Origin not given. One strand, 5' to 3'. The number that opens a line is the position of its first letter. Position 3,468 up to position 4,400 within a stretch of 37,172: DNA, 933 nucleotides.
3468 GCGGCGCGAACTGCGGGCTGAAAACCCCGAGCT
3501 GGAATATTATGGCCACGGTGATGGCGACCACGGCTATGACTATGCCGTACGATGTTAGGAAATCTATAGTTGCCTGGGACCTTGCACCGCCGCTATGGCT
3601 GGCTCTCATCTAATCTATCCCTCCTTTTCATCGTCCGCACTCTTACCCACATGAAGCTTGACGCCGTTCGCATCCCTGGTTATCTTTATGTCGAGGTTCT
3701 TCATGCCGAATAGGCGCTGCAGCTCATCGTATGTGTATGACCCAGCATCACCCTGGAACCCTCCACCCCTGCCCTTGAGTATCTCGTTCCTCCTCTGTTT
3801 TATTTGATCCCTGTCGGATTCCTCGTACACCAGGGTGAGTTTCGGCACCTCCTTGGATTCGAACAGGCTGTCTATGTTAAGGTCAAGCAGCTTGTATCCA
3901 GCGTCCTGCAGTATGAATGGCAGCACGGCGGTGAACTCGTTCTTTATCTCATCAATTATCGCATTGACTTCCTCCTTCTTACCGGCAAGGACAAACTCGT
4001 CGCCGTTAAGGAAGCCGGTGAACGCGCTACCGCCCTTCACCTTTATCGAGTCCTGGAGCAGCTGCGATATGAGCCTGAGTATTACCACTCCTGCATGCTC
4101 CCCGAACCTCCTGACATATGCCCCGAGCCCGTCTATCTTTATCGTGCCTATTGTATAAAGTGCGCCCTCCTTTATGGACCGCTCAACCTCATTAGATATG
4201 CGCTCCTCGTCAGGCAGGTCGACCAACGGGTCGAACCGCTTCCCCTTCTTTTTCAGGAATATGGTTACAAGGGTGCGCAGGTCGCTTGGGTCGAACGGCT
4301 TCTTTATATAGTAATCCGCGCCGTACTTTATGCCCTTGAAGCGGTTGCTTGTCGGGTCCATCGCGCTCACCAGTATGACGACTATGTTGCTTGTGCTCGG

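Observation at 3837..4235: GGDEF-like palm domain (NGDEF) fused to a receiver in an archaeon, with altered base-recognition positions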

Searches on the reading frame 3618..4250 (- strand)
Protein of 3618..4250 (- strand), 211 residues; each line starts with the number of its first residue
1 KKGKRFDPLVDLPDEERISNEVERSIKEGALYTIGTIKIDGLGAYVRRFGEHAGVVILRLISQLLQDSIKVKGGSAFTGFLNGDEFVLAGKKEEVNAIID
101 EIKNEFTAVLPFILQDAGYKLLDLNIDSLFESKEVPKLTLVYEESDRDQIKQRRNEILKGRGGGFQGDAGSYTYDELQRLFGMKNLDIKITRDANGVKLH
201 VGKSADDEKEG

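Call 6: find_homologous_proteins(query=window:3618-4250:-, max_evalue=0.001)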
Query seq(211 aa) (211 aa): 19 proteins with E <= 0.001 among 288 candidates.
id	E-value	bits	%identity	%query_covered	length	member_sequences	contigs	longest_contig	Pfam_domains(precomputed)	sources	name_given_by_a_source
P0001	9.7e-94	331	73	100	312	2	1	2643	PF00072.31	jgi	jgi:CheY-like chemotaxis protein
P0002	3.8e-79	283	63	100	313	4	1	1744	PF00072.31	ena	-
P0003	1.4e-77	278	63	98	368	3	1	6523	PF00072.31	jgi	jgi:DNA-binding response OmpR family regulator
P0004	3.5e-76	274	65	99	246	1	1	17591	-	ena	-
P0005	8.8e-73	262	62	96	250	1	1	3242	-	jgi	-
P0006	7.8e-72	259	60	99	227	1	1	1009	-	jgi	jgi:hypothetical protein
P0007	2.6e-70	254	58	99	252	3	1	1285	-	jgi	-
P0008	3.0e-68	248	59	96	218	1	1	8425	-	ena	-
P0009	1.2e-65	239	56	95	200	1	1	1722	-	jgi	jgi:GGDEF domain-containing protein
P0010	2.9e-65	238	57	96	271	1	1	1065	PF00072.31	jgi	jgi:CheY-like chemotaxis protein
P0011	2.1e-61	225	53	100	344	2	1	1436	PF00072.31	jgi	-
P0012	4.2e-56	208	57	80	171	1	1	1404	-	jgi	jgi:hypothetical protein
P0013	7.7e-55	204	58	79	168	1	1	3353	-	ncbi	-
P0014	8.9e-49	184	55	73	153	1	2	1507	-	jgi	-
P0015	1.9e-46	177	70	57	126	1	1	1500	-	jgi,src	-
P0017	9.1e-26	109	68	38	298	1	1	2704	PF00072.31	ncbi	-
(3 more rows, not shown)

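Call 11: search_solved_structures(query=A1, max_evalue=10, show_alignments=3)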
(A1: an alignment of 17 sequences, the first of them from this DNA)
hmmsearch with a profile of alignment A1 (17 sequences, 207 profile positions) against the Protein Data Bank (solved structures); distinct sequences matched with E-value up to 10: 5.
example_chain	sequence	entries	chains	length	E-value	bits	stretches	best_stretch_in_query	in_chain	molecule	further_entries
6eib_A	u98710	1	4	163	0.02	17.6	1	33-116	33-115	Sensory box/GGDEF family protein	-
4zve_A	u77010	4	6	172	0.12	15.1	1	19-88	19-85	Diguanylate cyclase DosC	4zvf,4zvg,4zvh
5cek_A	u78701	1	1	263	0.49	13.1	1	4-90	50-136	Tribbles homolog 1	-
5cem_A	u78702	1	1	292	0.59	12.8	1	4-90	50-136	Tribbles homolog 1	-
6dc0_A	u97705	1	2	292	0.6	12.8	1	4-90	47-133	Tribbles homolog 1,CCAAT/enhancer-binding protein alpha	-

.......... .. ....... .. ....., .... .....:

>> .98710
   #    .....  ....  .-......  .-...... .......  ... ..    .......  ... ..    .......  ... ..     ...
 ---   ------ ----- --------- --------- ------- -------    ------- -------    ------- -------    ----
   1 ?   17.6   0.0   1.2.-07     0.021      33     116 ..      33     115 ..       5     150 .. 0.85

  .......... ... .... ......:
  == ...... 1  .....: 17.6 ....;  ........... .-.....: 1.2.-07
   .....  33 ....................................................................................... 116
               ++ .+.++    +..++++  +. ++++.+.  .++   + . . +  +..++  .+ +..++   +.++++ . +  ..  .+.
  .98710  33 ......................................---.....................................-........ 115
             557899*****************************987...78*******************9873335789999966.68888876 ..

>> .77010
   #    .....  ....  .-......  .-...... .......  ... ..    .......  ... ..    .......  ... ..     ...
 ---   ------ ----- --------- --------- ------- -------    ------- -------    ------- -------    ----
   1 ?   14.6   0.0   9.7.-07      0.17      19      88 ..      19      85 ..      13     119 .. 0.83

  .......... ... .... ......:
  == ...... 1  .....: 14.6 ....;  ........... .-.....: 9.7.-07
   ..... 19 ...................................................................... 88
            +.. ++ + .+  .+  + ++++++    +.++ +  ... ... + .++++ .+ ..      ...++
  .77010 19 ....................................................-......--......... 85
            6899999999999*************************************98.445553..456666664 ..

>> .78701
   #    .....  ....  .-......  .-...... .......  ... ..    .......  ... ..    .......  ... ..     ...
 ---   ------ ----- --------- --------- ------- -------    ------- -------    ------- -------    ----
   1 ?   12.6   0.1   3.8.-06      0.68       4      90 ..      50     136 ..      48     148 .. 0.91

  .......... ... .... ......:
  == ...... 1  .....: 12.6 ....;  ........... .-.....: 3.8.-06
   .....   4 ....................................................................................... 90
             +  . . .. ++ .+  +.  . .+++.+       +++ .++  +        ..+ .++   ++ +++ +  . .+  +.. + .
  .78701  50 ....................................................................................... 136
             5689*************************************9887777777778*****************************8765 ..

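Call 15: predict_structure(alignment_id=A1)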
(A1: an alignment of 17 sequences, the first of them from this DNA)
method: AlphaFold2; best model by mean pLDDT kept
length: 210 residues; sequences in the alignment: 17
mean_pLDDT: 78.7   pTM: 0.75
mean pLDDT of the five models: 78.7, 77.1, 76.1, 75.6, 75.3
residues with pLDDT >= 90: 64; 70-90: 92; 50-70: 36; < 50: 18
segments of 3 or more residues with pLDDT < 50: 119-123, 203-210
pLDDT, mean of each block of 10 residues (from residue 1): 58 85 88 92 86 88 89 81 89 92 88 63 48 76 92 88 62 89 76 75 46
secondary structure, 60 per line:
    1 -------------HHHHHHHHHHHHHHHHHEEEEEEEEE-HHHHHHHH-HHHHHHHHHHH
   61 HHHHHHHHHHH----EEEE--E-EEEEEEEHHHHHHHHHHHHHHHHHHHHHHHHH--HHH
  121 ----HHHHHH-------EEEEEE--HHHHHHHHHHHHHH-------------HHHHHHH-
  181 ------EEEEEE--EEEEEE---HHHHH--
elements in order: H14-30 E31-39 H41-48 H50-71 E76-79 E84-90 H91-115 H125-130 E138-143 H146-159 H173-179 E187-192 E195-200 H204-208

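Call 17: fold_search(model_id=the predicted structure, library=pdb)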
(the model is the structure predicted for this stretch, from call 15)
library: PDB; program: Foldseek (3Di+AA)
matches with E <= 10: 706; with E <= 0.001: 7
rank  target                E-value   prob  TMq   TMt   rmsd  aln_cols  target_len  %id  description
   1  8wcn_A                1.7e-04  1.00  0.40  0.24  10.2       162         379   17  Cryo-EM structure of PAO1-ImcA with GMPCPP (released 2024-03-13)
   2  4zvf                  1.9e-04  1.00  0.39  0.49   9.0       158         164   18  Crystal structure of GGDEF domain of the E. coli DosC - form II (GTP-alpha-S-bound) (released 2015-11-11)
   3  4zvg_A                2.2e-04  1.00  0.39  0.48   9.4       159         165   18  Crystal structure of GGDEF domain of the E. coli DosC - form III (released 2015-11-11)
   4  4zve                  2.8e-04  1.00  0.40  0.51   9.0       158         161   18  Crystal structure of GGDEF domain of the E. coli DosC - form I (apo-form) (released 2015-11-11)
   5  6tts_A                7.6e-04  1.00  0.45  0.54   8.9       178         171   16  Crystal structure of the GGDEF domain of DgcB from Caulobacter crescentus in complex with c-di-GMP (released 2021-01-13)
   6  2wb4_B                8.5e-04  1.00  0.42  0.21   9.3       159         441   14  activated diguanylate cyclase PleD in complex with c-di-GMP (released 2010-04-21)
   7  9t28                  9.0e-04  1.00  0.42  0.51   8.7       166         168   16  WspR response regulator with crystallization epitope mutations G306D:G308D (released 2025-12-10)
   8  6ttr_B                1.0e-03  1.00  0.44  0.47   8.7       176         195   16  Crystal Structure of the coiled coil and GGDEF domain of DgcB from Caulobacter crescentus in complex with c-di-GMP (released 2021-01-13)
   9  6tts_B                1.0e-03  1.00  0.41  0.48   9.0       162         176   14  Crystal structure of the GGDEF domain of DgcB from Caulobacter crescentus in complex with c-di-GMP (released 2021-01-13)
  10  3bre_B                1.1e-03  1.00  0.40  0.27   8.8       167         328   14  Crystal Structure of P.aeruginosa PA3702 (released 2008-04-01)
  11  4zmm_B                1.1e-03  1.00  0.40  0.51   9.2       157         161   17  GGDEF domain of Dcsbis complexed with c-di-GMP (released 2016-05-04)
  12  6eib_A                1.5e-03  1.00  0.41  0.53   7.7       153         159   17  Structure of the active GGEEF domain of a diguanylate cyclase from Vibrio cholerae. (released 2018-10-10)
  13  4zmm_A                1.5e-03  1.00  0.42  0.52   9.8       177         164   15  GGDEF domain of Dcsbis complexed with c-di-GMP (released 2016-05-04)
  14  5m3c_B                1.6e-03  1.00  0.39  0.21   9.0       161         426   15  Structure of the hybrid domain (GGDEF-EAL) of PA0575 from Pseudomonas aeruginosa PAO1 at 2.8 Ang. with GTP and Ca2+ bo (released 2017-12-20)
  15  3i5a                  1.9e-03  1.00  0.43  0.30   8.6       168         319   15  Crystal structure of full-length WpsR from Pseudomonas syringae (released 2009-08-18)
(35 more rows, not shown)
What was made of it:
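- On GGDEF domain (Pfam PF00990), homology and fold: Foldseek/PDB ranks 1-48 are all GGDEF-domain structures, with E down to 1.7e-4, probability 1.00 and TM 0.4-0.56 normalised to the target (calls 15, 17).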

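Call 18: search_protein_families(library=pfam, alignment_id=A1, max_evalue=1)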
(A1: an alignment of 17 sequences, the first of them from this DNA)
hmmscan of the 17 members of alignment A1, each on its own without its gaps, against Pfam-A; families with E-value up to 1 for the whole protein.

A. member 1, seq(210 aa): 2 families
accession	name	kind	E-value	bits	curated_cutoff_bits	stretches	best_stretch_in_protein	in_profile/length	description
PF00990.26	GGDEF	-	0.0037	17.5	23.8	1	14-95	12-94/161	Diguanylate cyclase, GGDEF domain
PF02894.22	GFO_IDH_MocA_C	-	0.078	13.2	22.9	1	158-191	36-70/218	Oxidoreductase family, C-terminal alpha/beta domain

B. families by the number of members that match (of 17 scanned): 7 families
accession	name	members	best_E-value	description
PF00990.26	GGDEF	7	2.4e-05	Diguanylate cyclase, GGDEF domain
PF11818.13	DUF3340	1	0.0096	C-terminal domain of tail specific protease (DUF3340)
PF12384.13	Peptidase_A2B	1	0.063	Ty3 transposon peptidase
PF02894.22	GFO_IDH_MocA_C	1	0.078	Oxidoreductase family, C-terminal alpha/beta domain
PF14385.11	DUF4416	1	0.1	Domain of unknown function (DUF4416)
PF12744.13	ATG19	1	0.15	Autophagy protein Atg19, Atg8-binding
PF23002.2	PIN-like_DDX60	1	0.2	ATP-dependent RNA helicase DDX60, PIN-like domain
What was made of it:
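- On GGDEF domain (Pfam PF00990), homology and fold: Seven of 17 family members hit at E<=1; the best is 2.4e-5 (call 18).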

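Call 19: search_protein_representatives(alignment_id=A1)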
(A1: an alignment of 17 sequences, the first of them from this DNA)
Query: 17 sequences, 207 profile positions. Proteins with E-value up to 0.001 (for the whole library): 461; up to 1e-10: 23; up to 1e-30: 10. The best 150 are listed.
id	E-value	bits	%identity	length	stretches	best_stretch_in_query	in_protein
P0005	6.2e-95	332.9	-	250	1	1-203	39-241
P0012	3.4e-74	265.1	-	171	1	38-206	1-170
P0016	1.3e-73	263.3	-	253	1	1-204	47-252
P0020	1.1e-70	253.7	-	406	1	1-206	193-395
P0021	4.0e-57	209.4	-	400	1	1-205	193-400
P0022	5.9e-54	199.1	-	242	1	1-204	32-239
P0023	4.7e-51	189.6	-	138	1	79-205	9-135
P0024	7.5e-49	182.4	-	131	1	75-205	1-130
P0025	1.2e-47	178.5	-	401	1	1-206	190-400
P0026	8.5e-31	123.4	-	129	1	86-206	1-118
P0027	8.8e-29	116.8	-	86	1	123-206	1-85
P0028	1.8e-28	115.8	-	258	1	2-203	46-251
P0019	3.3e-28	114.9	-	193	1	1-121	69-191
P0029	3.4e-25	105.1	-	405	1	2-202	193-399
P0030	8.6e-24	100.5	-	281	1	1-87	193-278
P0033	1.4e-17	80.3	-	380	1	3-206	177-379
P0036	2.9e-13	66.1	-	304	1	3-126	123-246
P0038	2.5e-11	59.8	-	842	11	16-54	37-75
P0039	3.2e-10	56.2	-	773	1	5-117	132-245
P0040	3.3e-10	56.1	-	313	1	6-121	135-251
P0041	5.8e-10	55.4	-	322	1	6-119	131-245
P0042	6.0e-10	55.3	-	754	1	6-119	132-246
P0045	2.0e-09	53.6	-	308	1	5-116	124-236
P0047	4.0e-09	52.6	-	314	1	6-125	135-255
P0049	4.3e-09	52.5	-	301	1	5-126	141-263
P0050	1.1e-08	51.1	-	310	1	6-154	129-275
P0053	3.1e-08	49.7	-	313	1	6-118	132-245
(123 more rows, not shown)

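Call 20: search_protein_families(library=pfam, proteins=[P0036, P0039, P0040, P0041, P0042, P0045, P0047, P0049, P0050, P0038], max_evalue=0.001)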
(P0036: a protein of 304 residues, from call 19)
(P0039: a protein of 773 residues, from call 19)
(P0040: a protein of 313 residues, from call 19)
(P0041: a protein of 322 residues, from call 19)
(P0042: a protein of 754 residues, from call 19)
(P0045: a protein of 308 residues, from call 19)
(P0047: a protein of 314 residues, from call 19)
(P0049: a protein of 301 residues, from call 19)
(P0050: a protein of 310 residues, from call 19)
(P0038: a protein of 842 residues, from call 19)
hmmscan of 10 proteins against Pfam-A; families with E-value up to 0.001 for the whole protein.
P0036 (304 aa): 2 families
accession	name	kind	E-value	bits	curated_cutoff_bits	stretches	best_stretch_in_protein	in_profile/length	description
PF00072.30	Response_reg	-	4.9e-26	91.5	30.2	1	4-115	1-110/111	Response regulator receiver domain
PF00990.26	GGDEF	-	5.9e-19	68.8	23.8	1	127-236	5-114/161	Diguanylate cyclase, GGDEF domain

P0039 (773 aa): 3 families
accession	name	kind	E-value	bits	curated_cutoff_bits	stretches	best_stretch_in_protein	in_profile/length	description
PF00563.25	EAL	-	2.1e-34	119.4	31.3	1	519-764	3-236/236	EAL domain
PF00072.30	Response_reg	-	2e-27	96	30.2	1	8-120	1-111/111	Response regulator receiver domain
PF00990.26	GGDEF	-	3.8e-16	59.7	23.8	1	135-218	6-89/161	Diguanylate cyclase, GGDEF domain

P0040 (313 aa): 2 families
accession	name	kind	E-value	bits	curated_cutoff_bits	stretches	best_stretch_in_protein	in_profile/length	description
PF00990.26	GGDEF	-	3e-16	60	23.8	1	136-234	5-105/161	Diguanylate cyclase, GGDEF domain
PF22335.1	Cas10-Cmr2_palm2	-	1.6e-05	25.5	27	1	159-241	1-88/133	Cas10/Cmr2, second palm domain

P0041 (322 aa): 1 family
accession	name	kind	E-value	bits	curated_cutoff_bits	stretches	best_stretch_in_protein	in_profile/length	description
PF00990.26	GGDEF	-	3.3e-13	50.2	23.8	1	132-223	5-98/161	Diguanylate cyclase, GGDEF domain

P0042 (754 aa): 3 families
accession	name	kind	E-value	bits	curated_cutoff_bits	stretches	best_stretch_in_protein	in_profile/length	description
PF00563.25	EAL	-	1.2e-42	146.4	31.3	1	519-745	3-235/236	EAL domain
PF00072.30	Response_reg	-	2.8e-29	102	30.2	1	7-119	1-111/111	Response regulator receiver domain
PF00990.26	GGDEF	-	1.1e-18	67.9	23.8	1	133-229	5-103/161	Diguanylate cyclase, GGDEF domain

P0045 (308 aa): 3 families
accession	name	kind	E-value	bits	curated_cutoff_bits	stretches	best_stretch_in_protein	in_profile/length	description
PF00990.26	GGDEF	-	1.4e-11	44.8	23.8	1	126-223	5-104/161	Diguanylate cyclase, GGDEF domain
PF22335.1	Cas10-Cmr2_palm2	-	0.00014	22.4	27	1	150-267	2-102/133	Cas10/Cmr2, second palm domain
PF00072.30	Response_reg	-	0.00042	20.9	30.2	1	5-111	2-110/111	Response regulator receiver domain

P0047 (314 aa): 2 families
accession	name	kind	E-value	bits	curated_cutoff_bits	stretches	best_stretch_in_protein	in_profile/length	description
PF00072.30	Response_reg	-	9.4e-28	97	30.2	1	10-121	1-110/111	Response regulator receiver domain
PF00990.26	GGDEF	-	5.3e-15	56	23.8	1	136-244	5-115/161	Diguanylate cyclase, GGDEF domain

P0049 (301 aa): 2 families
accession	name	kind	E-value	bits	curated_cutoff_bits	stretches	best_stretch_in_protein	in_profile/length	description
PF00072.30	Response_reg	-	1.5e-26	93.2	30.2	1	20-129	1-111/111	Response regulator receiver domain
PF00990.26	GGDEF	-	1.9e-16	60.7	23.8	1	143-237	5-101/161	Diguanylate cyclase, GGDEF domain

P0050 (310 aa): 2 families
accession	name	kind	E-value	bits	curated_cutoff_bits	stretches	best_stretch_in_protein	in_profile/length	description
PF00072.30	Response_reg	-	2.1e-31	108.8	30.2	1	4-116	1-111/111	Response regulator receiver domain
PF00990.26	GGDEF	-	7.7e-17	62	23.8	1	130-235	5-110/161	Diguanylate cyclase, GGDEF domain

P0038 (842 aa): 7 families
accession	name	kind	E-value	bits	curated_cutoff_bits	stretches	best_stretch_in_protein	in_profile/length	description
PF07419.17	PilM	-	5.2e-30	104.6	25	0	269-322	42-97/136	PilM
PF20601.3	DUF6797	-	1.9e-12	48.3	24.9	0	257-282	2-27/96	Domain of unknown function (DUF6797)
PF23603.1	Ubiquitin_TPR1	-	8.3e-11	41.9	27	0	403-422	48-67/69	Telomere repeat-binding protein 1-like, ubiquitin-like domain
PF12368.13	Rhodanese_C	-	9.9e-11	42.2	26.9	0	507-519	1-13/66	Rhodanase C-terminal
PF18962.6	Por_Secre_tail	-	1.2e-10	42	27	1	766-838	1-73/75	Secretion system C-terminal sorting domain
PF21628.3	Gp10-like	-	1.8e-07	31.8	27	0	34-80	10-56/98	Major coat protein-like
PF04622.18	ERG2_Sigma1R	-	0.00066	19.5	21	0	456-515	18-77/210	ERG2 and Sigma1 receptor like protein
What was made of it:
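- On GGDEF domain (Pfam PF00990), homology and fold: The family profile retrieves more than 400 proteins at E<1e-3, and nine of the ten I scanned were GGDEF proteins (calls 19, 20).
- Checked: All nine well-matched ones that I scanned are bona fide GGDEF proteins (calls 19, 20).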

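Call 67: find_encoding_contigs(protein=P0004, flank=9000, max_places=2)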
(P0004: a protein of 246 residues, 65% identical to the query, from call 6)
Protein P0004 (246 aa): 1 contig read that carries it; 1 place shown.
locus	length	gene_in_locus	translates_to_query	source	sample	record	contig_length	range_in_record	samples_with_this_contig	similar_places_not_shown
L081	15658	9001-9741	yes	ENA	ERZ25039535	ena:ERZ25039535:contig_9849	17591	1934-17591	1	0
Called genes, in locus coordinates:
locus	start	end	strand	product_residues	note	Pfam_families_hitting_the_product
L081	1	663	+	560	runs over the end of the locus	-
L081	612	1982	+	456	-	-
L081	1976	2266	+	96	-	-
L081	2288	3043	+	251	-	PF01564:Spermine_synth, PF05175:MTS (weak)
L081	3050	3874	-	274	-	-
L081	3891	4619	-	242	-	PF01269:Fibrillarin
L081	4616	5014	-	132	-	PF05168:HEPN (weak)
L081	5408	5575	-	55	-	-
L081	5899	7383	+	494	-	PF00989:PAS (faint), PF13426:PAS_9 (weak), PF00512:HisKA, PF02518:HATPase_c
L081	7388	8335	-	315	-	-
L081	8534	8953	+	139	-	-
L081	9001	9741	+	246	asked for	-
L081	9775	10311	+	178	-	-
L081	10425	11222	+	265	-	-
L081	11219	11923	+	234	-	-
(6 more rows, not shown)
